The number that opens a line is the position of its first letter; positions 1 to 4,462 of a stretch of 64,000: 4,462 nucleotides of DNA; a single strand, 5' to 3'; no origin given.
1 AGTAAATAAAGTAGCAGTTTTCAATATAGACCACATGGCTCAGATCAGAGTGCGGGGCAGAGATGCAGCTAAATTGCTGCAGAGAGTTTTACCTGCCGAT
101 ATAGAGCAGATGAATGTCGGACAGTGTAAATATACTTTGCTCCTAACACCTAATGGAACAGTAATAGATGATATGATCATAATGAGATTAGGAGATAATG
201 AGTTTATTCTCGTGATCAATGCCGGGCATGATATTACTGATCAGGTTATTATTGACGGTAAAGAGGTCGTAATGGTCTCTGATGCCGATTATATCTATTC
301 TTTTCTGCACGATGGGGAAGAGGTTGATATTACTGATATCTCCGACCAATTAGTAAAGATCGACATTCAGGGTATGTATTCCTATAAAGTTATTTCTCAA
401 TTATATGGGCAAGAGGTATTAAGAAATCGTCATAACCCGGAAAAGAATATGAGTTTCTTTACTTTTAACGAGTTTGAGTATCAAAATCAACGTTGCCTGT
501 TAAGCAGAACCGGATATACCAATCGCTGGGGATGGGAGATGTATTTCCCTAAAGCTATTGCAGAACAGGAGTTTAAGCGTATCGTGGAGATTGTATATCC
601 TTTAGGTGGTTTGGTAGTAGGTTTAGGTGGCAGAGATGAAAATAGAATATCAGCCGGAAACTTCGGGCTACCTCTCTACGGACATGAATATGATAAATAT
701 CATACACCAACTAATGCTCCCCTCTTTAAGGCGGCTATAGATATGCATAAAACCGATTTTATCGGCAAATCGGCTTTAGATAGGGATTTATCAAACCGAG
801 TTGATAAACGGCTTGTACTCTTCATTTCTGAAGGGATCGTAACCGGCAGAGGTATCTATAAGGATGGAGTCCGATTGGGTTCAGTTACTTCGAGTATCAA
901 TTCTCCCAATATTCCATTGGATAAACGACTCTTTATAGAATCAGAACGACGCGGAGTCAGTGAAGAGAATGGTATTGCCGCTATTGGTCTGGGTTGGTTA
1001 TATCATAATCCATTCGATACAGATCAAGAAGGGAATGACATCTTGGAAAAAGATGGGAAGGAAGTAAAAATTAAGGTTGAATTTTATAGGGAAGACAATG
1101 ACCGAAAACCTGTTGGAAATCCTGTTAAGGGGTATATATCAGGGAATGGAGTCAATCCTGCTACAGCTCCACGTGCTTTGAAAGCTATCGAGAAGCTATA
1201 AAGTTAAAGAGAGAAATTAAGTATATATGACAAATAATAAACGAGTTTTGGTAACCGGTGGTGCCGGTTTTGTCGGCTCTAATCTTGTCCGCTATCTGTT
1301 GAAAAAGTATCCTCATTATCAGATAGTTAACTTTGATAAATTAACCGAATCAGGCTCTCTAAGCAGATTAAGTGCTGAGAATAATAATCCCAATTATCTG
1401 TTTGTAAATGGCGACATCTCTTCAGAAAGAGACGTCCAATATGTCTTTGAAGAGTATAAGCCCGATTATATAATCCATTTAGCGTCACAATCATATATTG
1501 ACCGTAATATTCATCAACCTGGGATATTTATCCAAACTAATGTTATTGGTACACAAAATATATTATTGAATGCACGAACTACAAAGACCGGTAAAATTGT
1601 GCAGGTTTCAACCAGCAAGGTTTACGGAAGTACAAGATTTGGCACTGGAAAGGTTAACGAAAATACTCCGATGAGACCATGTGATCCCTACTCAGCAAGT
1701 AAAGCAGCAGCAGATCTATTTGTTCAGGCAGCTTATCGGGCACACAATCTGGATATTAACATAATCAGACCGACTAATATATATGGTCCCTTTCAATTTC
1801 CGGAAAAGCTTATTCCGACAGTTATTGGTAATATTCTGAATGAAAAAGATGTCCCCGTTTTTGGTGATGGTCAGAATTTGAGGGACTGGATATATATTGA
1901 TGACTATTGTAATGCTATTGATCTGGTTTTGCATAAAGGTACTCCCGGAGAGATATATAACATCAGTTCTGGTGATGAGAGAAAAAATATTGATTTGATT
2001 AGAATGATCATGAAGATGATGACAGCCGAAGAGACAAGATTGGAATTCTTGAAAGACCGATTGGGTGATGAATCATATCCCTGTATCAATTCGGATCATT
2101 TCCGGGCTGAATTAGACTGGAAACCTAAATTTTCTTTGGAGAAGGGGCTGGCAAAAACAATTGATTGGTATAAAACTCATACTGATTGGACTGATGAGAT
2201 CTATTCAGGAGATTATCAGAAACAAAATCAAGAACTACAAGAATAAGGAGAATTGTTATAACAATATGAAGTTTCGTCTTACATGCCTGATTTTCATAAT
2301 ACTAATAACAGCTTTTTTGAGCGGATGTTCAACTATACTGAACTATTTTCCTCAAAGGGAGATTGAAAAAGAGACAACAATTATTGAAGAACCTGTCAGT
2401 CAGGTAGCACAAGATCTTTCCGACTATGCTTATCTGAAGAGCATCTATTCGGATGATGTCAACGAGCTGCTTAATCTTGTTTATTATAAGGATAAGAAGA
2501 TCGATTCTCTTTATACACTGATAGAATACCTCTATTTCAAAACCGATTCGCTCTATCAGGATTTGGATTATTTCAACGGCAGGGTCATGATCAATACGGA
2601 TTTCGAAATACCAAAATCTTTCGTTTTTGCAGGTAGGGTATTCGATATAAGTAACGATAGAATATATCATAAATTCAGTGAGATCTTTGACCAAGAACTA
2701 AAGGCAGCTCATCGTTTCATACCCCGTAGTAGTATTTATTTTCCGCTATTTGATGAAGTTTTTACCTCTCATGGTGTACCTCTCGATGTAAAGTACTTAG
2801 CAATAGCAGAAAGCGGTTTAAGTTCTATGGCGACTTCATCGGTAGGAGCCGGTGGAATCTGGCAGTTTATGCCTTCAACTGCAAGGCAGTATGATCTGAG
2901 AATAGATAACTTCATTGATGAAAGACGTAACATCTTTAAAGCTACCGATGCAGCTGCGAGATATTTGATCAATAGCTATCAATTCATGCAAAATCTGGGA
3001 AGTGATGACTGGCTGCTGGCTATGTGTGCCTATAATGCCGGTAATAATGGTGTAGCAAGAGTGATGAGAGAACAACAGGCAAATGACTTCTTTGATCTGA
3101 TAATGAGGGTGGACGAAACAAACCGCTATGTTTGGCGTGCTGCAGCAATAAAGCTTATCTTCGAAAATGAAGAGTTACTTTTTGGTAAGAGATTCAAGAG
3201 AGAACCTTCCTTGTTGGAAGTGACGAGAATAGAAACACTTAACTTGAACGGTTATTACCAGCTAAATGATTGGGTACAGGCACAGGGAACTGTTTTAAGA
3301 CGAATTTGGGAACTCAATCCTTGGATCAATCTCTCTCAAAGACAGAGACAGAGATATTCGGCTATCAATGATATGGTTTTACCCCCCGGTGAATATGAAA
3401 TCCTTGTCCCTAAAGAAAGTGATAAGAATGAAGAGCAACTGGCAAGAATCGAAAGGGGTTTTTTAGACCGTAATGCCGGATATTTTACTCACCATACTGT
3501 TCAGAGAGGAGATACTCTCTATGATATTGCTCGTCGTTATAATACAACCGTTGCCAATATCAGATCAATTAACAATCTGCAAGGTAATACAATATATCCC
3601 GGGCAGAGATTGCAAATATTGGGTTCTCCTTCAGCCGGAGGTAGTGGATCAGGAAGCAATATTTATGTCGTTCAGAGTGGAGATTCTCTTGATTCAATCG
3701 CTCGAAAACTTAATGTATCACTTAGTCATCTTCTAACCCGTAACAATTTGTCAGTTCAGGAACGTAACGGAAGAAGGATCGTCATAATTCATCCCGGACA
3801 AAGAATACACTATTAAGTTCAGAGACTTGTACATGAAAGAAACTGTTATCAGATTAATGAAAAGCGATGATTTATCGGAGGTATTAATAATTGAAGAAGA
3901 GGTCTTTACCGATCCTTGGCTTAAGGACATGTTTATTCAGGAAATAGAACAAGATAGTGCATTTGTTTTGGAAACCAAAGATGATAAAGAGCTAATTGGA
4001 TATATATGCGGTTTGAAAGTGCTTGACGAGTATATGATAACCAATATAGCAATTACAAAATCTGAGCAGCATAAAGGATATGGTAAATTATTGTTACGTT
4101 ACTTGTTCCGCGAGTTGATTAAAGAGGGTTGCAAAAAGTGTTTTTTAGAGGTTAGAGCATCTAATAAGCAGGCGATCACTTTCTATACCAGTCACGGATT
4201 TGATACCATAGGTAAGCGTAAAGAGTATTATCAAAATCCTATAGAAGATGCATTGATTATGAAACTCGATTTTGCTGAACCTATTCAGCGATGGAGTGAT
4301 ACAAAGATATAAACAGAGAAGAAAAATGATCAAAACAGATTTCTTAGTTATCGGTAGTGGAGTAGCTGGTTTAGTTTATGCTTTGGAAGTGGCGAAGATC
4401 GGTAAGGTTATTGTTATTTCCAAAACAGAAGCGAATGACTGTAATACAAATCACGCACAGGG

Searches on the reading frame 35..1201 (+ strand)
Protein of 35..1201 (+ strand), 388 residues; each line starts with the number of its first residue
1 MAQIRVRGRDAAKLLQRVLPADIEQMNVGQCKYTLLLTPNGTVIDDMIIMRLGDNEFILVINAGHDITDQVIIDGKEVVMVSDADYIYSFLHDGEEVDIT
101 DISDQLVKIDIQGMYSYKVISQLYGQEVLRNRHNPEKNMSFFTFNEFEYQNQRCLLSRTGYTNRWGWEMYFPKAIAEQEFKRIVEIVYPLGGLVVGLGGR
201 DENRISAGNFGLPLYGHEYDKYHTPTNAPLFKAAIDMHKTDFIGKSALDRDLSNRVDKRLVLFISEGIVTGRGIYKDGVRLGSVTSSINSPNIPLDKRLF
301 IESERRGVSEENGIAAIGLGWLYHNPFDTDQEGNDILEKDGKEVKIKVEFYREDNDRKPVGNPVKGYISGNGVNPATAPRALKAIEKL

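Call 47: search_protein_families(library=pfam, proteins=[window:35-1201:+], max_evalue=0.00001)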
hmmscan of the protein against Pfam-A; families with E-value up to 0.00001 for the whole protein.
window:35-1201:+ (388 aa): 1 family
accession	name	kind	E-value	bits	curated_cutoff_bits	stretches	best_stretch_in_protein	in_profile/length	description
PF01571.26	GCV_T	-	5.4e-41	141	25.6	1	1-230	48-252/255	Aminomethyltransferase folate-binding domain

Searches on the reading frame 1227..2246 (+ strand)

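Call 47: search_protein_families(library=pfam, proteins=[window:1227-2246:+], max_evalue=0.00001)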
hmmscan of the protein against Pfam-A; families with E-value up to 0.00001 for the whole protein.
window:1227-2246:+ (339 aa): 8 families
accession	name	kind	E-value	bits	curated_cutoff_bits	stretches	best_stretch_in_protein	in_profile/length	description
PF16363.11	GDP_Man_Dehyd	-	2.2e-72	244.8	27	1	8-311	1-332/332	GDP-mannose 4,6 dehydratase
PF01370.27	Epimerase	-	7.3e-64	215.9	20.9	1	7-246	1-239/240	NAD dependent epimerase/dehydratase family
PF01073.25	3Beta_HSD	-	2.8e-24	86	22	1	8-230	1-224/280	3-beta hydroxysteroid dehydrogenase/isomerase family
PF02719.21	Polysacc_synt_2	-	6.4e-21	75.2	20.2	1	7-270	1-252/293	Polysaccharide biosynthesis protein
PF07993.18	NAD_binding_4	-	1.5e-16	60.8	20.1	1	9-187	1-209/258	Male sterility protein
PF04321.23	RmlD_sub_bind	-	5e-13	49.2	27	1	6-211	2-175/287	RmlD substrate binding domain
PF13460.12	NAD_binding_10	-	2.8e-06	27.7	27.2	1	11-185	1-146/184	NAD(P)H-binding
PF00106.31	adh_short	-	5e-06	26.6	26.6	0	5-185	1-182/195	short chain dehydrogenase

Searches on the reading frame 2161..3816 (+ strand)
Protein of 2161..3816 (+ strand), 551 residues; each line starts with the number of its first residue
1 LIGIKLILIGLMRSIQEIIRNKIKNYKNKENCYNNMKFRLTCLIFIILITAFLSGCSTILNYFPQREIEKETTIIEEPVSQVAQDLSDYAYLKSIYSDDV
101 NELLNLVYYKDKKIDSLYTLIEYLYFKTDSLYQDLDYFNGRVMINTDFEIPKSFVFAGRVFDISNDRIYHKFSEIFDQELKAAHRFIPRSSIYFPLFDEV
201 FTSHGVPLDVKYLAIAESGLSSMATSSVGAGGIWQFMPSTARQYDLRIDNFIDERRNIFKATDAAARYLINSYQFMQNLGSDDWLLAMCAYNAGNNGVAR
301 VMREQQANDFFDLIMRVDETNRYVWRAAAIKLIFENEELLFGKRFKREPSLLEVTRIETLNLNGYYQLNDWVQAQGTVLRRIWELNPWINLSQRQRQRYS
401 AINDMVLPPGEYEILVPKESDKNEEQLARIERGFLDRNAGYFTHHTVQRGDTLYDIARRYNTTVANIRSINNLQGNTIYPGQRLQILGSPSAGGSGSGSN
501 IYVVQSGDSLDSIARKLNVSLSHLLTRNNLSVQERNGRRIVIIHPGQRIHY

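Call 47: search_protein_families(library=pfam, proteins=[window:2161-3816:+], max_evalue=0.00001)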
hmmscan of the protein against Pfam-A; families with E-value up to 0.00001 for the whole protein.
window:2161-3816:+ (551 aa): 3 families
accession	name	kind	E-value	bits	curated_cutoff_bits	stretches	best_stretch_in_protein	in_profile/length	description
PF01476.26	LysM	-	8.2e-25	86.9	20.9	2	445-486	1-42/43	LysM domain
PF01464.25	SLT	-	4e-20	72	21.3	1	210-310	17-113/117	Transglycosylase SLT domain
PF23473.1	LysM3_LYK4_5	-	2.6e-09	37.4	29.3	0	446-480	6-40/48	LYK4/5 LysM3 domain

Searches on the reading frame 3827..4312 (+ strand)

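Call 47: search_protein_families(library=pfam, proteins=[window:3827-4312:+], max_evalue=0.00001)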
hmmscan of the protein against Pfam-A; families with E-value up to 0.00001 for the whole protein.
window:3827-4312:+ (161 aa): 5 families
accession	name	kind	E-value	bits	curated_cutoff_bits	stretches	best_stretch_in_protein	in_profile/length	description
PF00583.31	Acetyltransf_1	-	1.9e-18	67.3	20.7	1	22-125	7-116/116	Acetyltransferase (GNAT) family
PF13673.13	Acetyltransf_10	-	7e-13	49.1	23.6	1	25-133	11-115/128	Acetyltransferase (GNAT) domain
PF13508.13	Acetyltransf_7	-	1.2e-12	48.5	27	1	46-125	6-82/84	Acetyltransferase (GNAT) domain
PF13420.13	Acetyltransf_4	-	1.9e-08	34.9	24.3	1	8-136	13-145/155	Acetyltransferase (GNAT) domain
PF08445.16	FR47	-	5.3e-07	30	22.1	1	70-129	23-81/86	FR47-like protein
